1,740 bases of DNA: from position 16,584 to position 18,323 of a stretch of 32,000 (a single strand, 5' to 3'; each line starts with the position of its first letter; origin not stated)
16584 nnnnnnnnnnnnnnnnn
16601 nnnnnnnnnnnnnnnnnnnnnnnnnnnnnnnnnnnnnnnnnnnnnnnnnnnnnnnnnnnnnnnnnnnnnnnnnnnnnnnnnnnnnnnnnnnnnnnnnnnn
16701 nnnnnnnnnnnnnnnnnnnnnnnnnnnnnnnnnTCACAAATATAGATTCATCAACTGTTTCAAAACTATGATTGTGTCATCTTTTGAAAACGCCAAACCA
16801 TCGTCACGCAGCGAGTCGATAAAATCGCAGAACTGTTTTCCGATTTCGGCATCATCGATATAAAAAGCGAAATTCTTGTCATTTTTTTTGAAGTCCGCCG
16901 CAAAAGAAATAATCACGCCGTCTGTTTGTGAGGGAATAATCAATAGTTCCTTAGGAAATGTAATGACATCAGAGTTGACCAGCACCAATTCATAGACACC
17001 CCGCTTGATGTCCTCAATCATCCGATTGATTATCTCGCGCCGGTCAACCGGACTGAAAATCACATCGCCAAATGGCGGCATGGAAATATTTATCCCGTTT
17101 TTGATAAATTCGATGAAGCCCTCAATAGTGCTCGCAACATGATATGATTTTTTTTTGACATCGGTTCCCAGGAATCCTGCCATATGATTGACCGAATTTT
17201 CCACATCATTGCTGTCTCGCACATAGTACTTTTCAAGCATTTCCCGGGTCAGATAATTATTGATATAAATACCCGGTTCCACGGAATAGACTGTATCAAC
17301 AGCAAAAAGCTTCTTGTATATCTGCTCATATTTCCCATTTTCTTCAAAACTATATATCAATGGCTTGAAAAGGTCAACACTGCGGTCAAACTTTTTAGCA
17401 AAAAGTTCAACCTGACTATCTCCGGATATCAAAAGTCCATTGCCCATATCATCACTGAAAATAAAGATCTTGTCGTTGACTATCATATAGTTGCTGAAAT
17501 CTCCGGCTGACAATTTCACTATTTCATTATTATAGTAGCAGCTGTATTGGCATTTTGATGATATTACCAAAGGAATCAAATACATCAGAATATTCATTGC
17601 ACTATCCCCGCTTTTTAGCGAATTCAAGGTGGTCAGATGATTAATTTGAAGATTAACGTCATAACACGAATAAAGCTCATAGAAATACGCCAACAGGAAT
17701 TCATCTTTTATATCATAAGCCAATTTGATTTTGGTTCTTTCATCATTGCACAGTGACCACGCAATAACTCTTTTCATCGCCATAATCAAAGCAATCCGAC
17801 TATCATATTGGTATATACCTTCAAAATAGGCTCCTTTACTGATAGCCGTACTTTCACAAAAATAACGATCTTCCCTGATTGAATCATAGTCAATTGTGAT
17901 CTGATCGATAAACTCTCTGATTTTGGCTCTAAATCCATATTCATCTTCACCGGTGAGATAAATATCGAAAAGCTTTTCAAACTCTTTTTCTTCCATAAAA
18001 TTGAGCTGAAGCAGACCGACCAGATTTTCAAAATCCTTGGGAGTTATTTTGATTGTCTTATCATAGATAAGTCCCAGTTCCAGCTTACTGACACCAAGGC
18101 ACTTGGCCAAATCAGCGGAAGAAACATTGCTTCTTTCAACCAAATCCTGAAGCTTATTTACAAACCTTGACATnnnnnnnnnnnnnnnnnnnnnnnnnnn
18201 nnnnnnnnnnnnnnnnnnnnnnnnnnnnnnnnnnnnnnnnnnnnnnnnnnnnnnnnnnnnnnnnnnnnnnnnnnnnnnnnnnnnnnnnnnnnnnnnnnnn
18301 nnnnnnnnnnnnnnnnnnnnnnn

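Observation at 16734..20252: Operon of three translationally coupled, mutually paralogous XRE-HTH proteins with large unassigned C-terminal domains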

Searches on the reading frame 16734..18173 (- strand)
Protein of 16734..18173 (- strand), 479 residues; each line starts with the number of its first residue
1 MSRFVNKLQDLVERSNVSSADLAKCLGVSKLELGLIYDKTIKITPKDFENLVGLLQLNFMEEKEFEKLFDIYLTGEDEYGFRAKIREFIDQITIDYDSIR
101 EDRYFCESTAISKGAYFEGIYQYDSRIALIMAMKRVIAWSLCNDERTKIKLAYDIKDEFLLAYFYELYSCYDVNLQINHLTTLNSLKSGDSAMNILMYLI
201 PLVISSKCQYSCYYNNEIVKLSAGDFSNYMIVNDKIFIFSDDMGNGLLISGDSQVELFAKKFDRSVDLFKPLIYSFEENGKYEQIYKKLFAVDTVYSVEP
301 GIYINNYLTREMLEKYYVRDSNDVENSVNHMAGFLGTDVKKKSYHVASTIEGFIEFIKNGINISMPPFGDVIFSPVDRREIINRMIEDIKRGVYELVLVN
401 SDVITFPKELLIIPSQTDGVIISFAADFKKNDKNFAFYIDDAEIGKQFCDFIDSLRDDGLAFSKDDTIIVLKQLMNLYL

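Call 3: search_protein_families(library=pfam, proteins=[window:16734-18173:-], max_evalue=1)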
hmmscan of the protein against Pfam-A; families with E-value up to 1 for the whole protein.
window:16734-18173:- (479 aa): 2 families
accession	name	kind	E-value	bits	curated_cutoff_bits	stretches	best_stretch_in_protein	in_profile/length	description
PF13442.11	Cytochrome_CBB3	-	0.075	13.8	27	1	347-382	31-65/68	Cytochrome C oxidase, cbb3-type, subunit III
PF20317.4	HTH_60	-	0.096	13.5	24.1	0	4-68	6-76/140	Helix-turn-helix domain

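Call 4: search_protein_families(library=ncbifam, proteins=[window:16734-18173:-], max_evalue=1)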
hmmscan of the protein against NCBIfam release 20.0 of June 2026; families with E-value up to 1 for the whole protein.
window:16734-18173:- (479 aa): 0 families

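Call 8: find_homologous_proteins(query=window:16734-18173:-)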
Query window:16734-18173:- (479 aa): 3 proteins with E <= 0.001 among 7402 candidates.
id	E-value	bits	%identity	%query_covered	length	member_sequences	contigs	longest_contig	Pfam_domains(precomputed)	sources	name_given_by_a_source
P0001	0.0e+0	1056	100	100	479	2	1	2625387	-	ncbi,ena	-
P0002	1.2e-134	468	44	100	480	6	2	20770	-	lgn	-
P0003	2.4e-132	460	45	100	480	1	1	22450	-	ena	-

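Call 9: search_protein_families(library=padloc, proteins=[window:16734-18173:-], max_evalue=1)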
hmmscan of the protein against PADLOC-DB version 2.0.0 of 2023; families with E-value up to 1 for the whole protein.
window:16734-18173:- (479 aa): 0 families

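Call 10: search_protein_families(library=phrogs, proteins=[window:16734-18173:-], max_evalue=1)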
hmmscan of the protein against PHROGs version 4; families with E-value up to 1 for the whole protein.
window:16734-18173:- (479 aa): 0 families

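Call 11: find_encoding_contigs(protein=P0002, flank=10000, max_places=4)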
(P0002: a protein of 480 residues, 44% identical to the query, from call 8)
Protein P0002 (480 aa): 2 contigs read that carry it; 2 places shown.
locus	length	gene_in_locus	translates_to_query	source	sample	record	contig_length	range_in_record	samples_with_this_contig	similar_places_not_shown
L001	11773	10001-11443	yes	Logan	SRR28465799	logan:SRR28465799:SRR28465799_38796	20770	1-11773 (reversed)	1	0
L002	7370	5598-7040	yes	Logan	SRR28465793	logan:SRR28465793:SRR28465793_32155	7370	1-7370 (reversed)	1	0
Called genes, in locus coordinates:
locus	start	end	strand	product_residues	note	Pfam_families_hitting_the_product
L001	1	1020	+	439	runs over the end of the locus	PF02378:PTS_EIIC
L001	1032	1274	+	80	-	-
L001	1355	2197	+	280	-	PF01418:HTH_6, PF01380:SIS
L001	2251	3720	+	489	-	PF00232:Glyco_hydro_1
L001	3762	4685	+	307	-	PF03547:Mem_trans, PF01758:SBF (weak)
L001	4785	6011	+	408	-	PF02073:Peptidase_M29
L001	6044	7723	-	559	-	PF13181:TPR_8 (faint), PF13424:TPR_12 (faint), PF07719:TPR_2 (faint)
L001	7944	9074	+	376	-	PF12844:HTH_19 (weak), PF13443:HTH_26, PF13560:HTH_31 (weak)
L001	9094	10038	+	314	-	-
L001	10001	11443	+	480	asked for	-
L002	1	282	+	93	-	?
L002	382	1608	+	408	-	PF02073:Peptidase_M29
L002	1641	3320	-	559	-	PF13181:TPR_8 (faint), PF13424:TPR_12 (faint), PF07719:TPR_2 (faint)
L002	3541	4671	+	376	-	PF12844:HTH_19 (weak), PF13443:HTH_26, PF13560:HTH_31 (weak)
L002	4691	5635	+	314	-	-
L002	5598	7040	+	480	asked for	-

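Call 12: find_encoding_contigs(protein=P0003, flank=10000, max_places=4)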
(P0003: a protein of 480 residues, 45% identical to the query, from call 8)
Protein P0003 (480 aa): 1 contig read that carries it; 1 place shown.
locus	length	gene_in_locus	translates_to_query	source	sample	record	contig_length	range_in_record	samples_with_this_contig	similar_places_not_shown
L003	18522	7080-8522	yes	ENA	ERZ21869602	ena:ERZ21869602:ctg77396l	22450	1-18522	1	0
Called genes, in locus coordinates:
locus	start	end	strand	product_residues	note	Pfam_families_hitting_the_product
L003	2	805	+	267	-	?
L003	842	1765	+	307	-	PF03547:Mem_trans, PF01758:SBF (weak)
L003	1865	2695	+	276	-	PF02073:Peptidase_M29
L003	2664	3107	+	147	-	PF02073:Peptidase_M29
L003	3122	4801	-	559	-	PF13424:TPR_12 (faint)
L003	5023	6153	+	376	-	PF12844:HTH_19 (faint), PF13443:HTH_26, PF13560:HTH_31 (weak)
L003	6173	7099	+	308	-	-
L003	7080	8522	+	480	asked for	-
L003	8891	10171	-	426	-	PF00561:Abhydrolase_1 (faint), PF02230:Abhydrolase_2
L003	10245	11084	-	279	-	PF02311:AraC_binding (weak), PF07883:Cupin_2, PF12833:HTH_18, PF00165:HTH_AraC (weak)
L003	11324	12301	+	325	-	PF00534:Glycos_transf_1 (weak), PF13692:Glyco_trans_1_4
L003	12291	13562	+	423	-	-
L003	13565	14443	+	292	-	PF00483:NTP_transferase, PF12804:NTP_transf_3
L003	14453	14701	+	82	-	PF00908:dTDP_sugar_isom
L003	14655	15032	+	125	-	PF00908:dTDP_sugar_isom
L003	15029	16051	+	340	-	PF01073:3Beta_HSD, PF01370:Epimerase, PF02719:Polysacc_synt_2, PF04321:RmlD_sub_bind, PF07993:NAD_binding_4, PF16363:GDP_Man_Dehyd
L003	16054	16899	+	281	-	PF01370:Epimerase, PF04321:RmlD_sub_bind, PF01073:3Beta_HSD, PF07993:NAD_binding_4, PF16363:GDP_Man_Dehyd, PF02719:Polysacc_synt_2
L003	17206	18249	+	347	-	PF00483:NTP_transferase, PF12804:NTP_transf_3 (weak)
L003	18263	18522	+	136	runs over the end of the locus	PF02878:PGM_PMM_I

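Call 13: find_encoding_contigs(protein=P0001, flank=10000, max_places=2)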
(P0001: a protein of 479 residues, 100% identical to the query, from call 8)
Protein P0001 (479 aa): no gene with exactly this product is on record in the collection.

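Call 27: find_related_loci(query=A1, collection=genome_contigs, flank=10000)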
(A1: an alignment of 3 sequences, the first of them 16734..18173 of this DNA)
Query A1 (479 aa) in genome_contigs; peptide patterns used: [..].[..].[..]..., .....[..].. (x = any residue, [..] = any of these).
139 stretches matched a pattern; 2 encode a relative of the query (tblastn E <= 1e-3); 2 distinct loci.
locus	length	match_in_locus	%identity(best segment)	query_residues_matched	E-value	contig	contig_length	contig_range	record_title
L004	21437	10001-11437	44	1-479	2e-144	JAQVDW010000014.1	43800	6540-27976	MAG: Erysipelotrichaceae bacterium isolate STE_120 NODE_1507_length_43800_cov_35.640396_Sandtown_E, whole genome shotgun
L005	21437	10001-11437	44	1-479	6e-144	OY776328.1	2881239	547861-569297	MAG: Coprobacillaceae bacterium isolate 0ca6b35a-982b-467c-bf12-5ddc08160d48 genome assembly, chromosome: 1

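Call 29: predict_structure(alignment_id=A3)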
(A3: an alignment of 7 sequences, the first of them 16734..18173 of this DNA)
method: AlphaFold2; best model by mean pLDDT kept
length: 479 residues; sequences in the alignment: 7
mean_pLDDT: 42.0   pTM: 0.24
mean pLDDT of the five models: 42.0, 41.4, 41.3, 39.4, 39.2
residues with pLDDT >= 90: 0; 70-90: 71; 50-70: 27; < 50: 381
segments of 3 or more residues with pLDDT < 50: 77-128, 138-163, 165-379, 388-445, 455-479
pLDDT, mean of each block of 10 residues (from residue 1): 80 85 86 81 84 81 78 56 36 27 23 25 43 49 44 44 47 42 35 38 34 30 33 37 33 38 30 26 26 23 25 36 42 28 24 25 27 44 49 33 25 26 33 36 50 47 39 33
secondary structure, 60 per line:
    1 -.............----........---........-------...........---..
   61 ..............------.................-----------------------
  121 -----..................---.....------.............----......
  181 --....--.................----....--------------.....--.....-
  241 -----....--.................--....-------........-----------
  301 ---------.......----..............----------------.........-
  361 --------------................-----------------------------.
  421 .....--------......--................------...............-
elements in order: H2-14 H19-26 H30-37 H45-55 H59-74 H81-97 H126-143 E147-151 H158-170 E175-180 H183-186 H189-205 E210-213 E228-232 E235-239 E246-249 H252-268 H271-274 H282-289 H310-316 H321-334 H351-359 H375-390 E420-425 E434-439 H442-457 H464-478
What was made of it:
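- Tried and rejected: AlphaFold with the shallow 7-sequence MSA failed (pLDDT 42; call 29).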

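Call 31: search_protein_representatives(alignment_id=A3)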
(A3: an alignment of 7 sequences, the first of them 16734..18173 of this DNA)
Query: 7 sequences, 390 profile positions. Proteins with E-value up to 0.001 (for the whole library): 1078; up to 1e-10: 343; up to 1e-30: 5. The best 150 are listed.
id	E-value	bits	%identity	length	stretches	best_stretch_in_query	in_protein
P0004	6.4e-152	522.6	-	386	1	1-390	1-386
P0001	2.1e-151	520.9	-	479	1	1-390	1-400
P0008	1.3e-106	373.4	-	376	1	1-385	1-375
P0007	5.2e-83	295.7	-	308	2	3-314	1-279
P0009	2.2e-31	125.8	-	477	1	1-384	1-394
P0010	1.4e-29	119.8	-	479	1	1-384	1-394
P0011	1.8e-29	119.4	-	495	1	1-381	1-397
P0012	3.5e-27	111.9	-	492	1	1-285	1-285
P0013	1.3e-26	110.1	-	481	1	1-390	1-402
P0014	5.7e-26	107.9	-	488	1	1-384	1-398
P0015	8.5e-26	107.3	-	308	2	3-144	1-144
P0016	2.3e-25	105.9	-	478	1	1-389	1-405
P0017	5.5e-25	104.7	-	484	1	1-383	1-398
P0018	5.6e-25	104.7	-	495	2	184-390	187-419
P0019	2.6e-24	102.5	-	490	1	1-311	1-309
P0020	7.2e-24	101.0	-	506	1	1-385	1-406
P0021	3.8e-23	98.6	-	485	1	1-390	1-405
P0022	5.0e-23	98.2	-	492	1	1-383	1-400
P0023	1.3e-22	96.9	-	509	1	1-382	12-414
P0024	1.6e-22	96.6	-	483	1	1-387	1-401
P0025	3.1e-22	95.6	-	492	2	1-282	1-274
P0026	4.8e-22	95.0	-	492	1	1-293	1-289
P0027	6.4e-22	94.6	-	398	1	1-295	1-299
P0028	6.7e-22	94.5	-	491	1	1-283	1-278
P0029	9.2e-22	94.1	-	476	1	1-385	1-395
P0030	3.5e-21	92.2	-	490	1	1-385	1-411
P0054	7.2e-19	84.5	-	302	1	1-278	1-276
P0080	5.6e-17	78.3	-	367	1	1-298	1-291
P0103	3.8e-16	75.6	-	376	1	1-277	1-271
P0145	1.0e-14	70.9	-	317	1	1-305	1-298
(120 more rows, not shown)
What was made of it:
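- Almost all are 470-510 aa and align over the full profile (call 31).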

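Call 33: search_protein_families(library=pfam, alignment_id=A4, max_evalue=0.01)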
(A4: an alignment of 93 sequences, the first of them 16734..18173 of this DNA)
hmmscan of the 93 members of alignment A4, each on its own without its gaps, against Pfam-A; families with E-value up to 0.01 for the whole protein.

A. member 1, window:16734-18173:- (479 aa): 0 families

B. families by the number of members that match (of 93 scanned): 17 families
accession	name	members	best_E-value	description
PF01381.28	HTH_3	55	1.2e-08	Helix-turn-helix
PF13560.12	HTH_31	53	9.1e-11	Helix-turn-helix domain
PF13443.12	HTH_26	37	2.3e-09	Cro/C1-type HTH DNA-binding domain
PF12844.13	HTH_19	12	1.5e-06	Helix-turn-helix domain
PF20317.4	HTH_60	3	0.0014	Helix-turn-helix domain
PF08279.18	HTH_11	2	0.0038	HTH domain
PF13744.12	HTH_37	1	0.0006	Helix-turn-helix domain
PF21716.3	dnstrm_HI1420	1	0.00084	Probable addiction module antidote protein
PF05225.22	HTH_psq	1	0.0024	helix-turn-helix, Psq domain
PF23759.1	GBD_T9SS_assoc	1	0.0028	Galactose binding domain-like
PF13412.12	HTH_24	1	0.0035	Winged helix-turn-helix DNA-binding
PF03040.20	CemA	1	0.0042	CemA family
PF14080.11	DUF4261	1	0.0042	Domain of unknown function (DUF4261)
PF18146.6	CinA_KH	1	0.0046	Damage-inducible protein CinA KH domain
PF03770.22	IPK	1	0.006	Inositol polyphosphate kinase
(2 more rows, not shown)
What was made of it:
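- On XRE / Cro-CI type HTH (Pfam HTH_31 PF13560, HTH_26 PF13443, HTH_3 PF01381): 53-55 of the 93 family members hit these models at E<=0.01 (call 33).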

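Call 34: search_solved_structures(query=A4, max_evalue=1)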
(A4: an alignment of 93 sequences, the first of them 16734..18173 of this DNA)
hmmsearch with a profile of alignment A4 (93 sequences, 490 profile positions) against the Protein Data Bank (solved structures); distinct sequences matched with E-value up to 1: 40.
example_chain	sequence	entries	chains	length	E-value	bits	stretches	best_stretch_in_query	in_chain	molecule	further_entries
2b5a_A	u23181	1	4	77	2.8e-07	32.6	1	3-59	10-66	C.BclI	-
8qe9_2A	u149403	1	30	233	4.7e-07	31.8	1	6-61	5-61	Helix-turn-helix XRE family protein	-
8q86_A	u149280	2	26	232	5e-07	31.7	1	6-61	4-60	Helix-turn-helix XRE family protein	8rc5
1y7y_A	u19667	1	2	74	1.1e-05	27.3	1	3-61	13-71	C.AhdI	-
8tac_A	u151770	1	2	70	2.5e-05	26.1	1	9-55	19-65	DBP48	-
2kpj_A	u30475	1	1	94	6.6e-05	24.8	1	4-60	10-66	SOS-response transcriptional repressor, LexA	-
3b7h_A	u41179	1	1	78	0.0012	20.6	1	5-59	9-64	Prophage Lp1 protein 11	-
4fn3_A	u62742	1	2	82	0.0013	20.4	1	3-58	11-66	Regulatory protein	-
3clc_A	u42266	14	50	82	0.002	19.9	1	3-58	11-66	Regulatory protein | R-M CONTROLLER PROTEIN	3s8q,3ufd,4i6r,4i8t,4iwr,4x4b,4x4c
3kxa_A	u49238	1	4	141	0.0021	19.8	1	14-69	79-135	Putative uncharacterized protein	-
28tn_A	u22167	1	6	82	0.0033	19.2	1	8-56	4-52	lambda repressor-like protein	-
3g5g_A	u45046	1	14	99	0.0033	19.2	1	3-58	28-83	Regulatory protein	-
4ia8_A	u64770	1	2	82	0.0041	18.8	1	3-58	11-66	Regulatory protein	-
4i6u_A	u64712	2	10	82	0.0061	18.3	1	3-58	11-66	Regulatory protein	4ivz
3op9_A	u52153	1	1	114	0.011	17.4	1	3-61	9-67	Pli0006 protein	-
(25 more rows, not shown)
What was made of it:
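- Closest known: SinR / SlrR / SinI paralogue network of Bacillus subtilis. Same: SinR also appears among the HTH-level PDB hits (call 34).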

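Call 36: list_cluster_members(proteins=[P0009, P0010, P0011, P0012, P0013, P0014, P0016, P0017, P0020, P0021])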
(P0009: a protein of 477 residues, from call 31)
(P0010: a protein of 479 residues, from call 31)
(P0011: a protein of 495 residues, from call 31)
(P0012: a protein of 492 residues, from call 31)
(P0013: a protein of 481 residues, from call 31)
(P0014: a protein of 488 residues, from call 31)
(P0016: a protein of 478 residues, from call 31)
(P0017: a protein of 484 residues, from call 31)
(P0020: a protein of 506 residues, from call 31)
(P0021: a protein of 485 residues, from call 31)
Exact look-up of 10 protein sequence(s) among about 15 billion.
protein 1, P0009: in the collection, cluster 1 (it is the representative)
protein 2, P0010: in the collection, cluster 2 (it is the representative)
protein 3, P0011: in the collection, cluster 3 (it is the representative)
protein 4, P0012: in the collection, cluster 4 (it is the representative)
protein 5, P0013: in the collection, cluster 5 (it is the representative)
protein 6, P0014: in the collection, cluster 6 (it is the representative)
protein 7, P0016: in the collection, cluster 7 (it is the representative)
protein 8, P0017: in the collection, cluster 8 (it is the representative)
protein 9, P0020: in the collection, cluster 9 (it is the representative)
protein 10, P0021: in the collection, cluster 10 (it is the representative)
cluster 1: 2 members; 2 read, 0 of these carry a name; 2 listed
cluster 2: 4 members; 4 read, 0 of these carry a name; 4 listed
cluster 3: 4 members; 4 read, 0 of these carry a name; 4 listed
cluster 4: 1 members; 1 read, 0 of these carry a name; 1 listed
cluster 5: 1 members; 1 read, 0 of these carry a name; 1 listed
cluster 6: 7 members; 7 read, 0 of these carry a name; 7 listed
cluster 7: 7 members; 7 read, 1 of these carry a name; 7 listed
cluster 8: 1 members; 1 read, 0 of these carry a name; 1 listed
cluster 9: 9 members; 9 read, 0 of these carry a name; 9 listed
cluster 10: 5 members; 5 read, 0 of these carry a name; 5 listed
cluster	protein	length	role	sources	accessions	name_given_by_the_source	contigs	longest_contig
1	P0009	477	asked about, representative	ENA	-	-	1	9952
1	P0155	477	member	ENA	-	-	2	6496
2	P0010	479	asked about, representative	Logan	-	-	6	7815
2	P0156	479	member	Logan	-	-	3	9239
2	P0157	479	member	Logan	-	-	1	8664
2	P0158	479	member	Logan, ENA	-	-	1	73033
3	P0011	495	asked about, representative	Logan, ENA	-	-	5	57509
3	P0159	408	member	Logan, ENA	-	-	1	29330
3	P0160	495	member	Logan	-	-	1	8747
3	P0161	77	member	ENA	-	-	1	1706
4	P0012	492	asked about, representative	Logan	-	-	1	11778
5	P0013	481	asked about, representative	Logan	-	-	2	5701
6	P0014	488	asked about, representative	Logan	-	-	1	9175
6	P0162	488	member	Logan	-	-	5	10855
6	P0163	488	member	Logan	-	-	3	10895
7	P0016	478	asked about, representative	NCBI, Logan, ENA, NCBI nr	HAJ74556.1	MAG TPA: hypothetical protein DCM49_07170 [Lachnospiraceae bacterium] | hypothetical protein [Lachnospiraceae bacterium]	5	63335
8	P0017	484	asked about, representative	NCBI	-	-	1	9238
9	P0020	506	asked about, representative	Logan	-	-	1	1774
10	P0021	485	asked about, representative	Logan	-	-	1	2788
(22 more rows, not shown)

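Call 37: find_encoding_contigs(protein=P0016, flank=8000, max_places=3)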
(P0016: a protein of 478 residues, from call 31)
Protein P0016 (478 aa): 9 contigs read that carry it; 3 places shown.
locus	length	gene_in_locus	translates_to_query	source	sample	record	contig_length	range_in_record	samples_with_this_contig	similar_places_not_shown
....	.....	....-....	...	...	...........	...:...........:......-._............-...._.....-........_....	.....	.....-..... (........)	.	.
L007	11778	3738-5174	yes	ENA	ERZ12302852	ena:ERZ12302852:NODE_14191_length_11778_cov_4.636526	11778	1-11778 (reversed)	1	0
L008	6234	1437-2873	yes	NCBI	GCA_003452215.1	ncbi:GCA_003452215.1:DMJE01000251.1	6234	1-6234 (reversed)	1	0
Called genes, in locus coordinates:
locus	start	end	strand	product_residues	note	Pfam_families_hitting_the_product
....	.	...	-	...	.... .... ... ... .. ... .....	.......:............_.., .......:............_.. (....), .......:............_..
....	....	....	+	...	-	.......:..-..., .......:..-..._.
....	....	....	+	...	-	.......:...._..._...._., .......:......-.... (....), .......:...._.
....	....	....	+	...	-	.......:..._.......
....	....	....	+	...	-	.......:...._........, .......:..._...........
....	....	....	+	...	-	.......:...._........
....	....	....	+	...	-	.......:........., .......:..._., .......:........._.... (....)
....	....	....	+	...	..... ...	-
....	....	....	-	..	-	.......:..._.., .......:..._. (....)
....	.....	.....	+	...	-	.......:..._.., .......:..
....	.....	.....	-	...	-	-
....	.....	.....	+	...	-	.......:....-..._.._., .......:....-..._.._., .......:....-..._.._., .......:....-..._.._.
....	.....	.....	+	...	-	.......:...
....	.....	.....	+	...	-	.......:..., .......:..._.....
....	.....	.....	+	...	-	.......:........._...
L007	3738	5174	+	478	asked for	-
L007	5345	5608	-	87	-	PF13443:HTH_26, PF01381:HTH_3 (weak)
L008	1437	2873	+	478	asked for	-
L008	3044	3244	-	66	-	PF13443:HTH_26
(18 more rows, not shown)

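Call 41: predict_structure(alignment_id=A4)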
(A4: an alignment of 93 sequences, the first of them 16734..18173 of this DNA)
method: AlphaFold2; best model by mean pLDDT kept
length: 479 residues; sequences in the alignment: 93
mean_pLDDT: 89.8   pTM: 0.89
mean pLDDT of the five models: 89.8, 89.0, 88.3, 88.1, 87.6
residues with pLDDT >= 90: 341; 70-90: 99; 50-70: 38; < 50: 1
segments of 3 or more residues with pLDDT < 50: none
pLDDT, mean of each block of 10 residues (from residue 1): 92 96 97 95 95 96 96 94 94 85 73 76 97 95 95 89 94 95 76 89 91 79 72 96 95 95 93 76 86 94 93 83 85 81 95 95 73 94 97 96 92 95 75 79 94 96 98 91
secondary structure, 60 per line:
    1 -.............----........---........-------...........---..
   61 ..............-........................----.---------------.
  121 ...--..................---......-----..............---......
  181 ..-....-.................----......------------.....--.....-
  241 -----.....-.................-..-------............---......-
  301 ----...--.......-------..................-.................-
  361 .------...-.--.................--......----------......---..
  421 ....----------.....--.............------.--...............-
elements in order: H2-14 H19-26 H30-37 H45-55 H59-74 H76-99 E120-123 H126-143 E147-152 H158-170 E175-182 H184-187 H189-205 E210-215 E228-232 E235-239 E246-250 H252-268 H279-290 E294-299 H310-316 H324-341 E343-349 H350-359 H375-391 E394-399 E410-415 E419-424 E435-439 H442-454 H464-478
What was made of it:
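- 16734..18173 (-): Gene C, 479 aa, a full-length family member. HTH: aa 1-58 (nt 18173-18000). Linker helices: aa 59-99 (17999-17877). PLD-like domain 1: about aa 105-278 (17861-17340). PLD-like domain 2: aa 279-479 (17339-16737). The AlphaFold model has pLDDT 89.8 and pTM 0.89 (call 41).
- On XRE / Cro-CI type HTH: In the model, helices 2-14, 19-26, 30-37, 45-55 and 59-74 have pLDDT above 92 (call 41).
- On RRNPP receptors (Rgg, PlcR, AimR, Rap, NprR): The C-terminal parts of A, B and C are alpha/beta, not TPR (call 41).
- Closest known: Two-domain PLD-superfamily enzymes. Same: This placement is inferred from the motif spacing and from model strands E228-232 and E235-239 (call 41).
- The AlphaFold model built on the 93-sequence MSA has pLDDT 89.8 and pTM 0.89 (call 41).
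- Tried and rejected: It succeeded only with the 93-sequence MSA (call 41).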
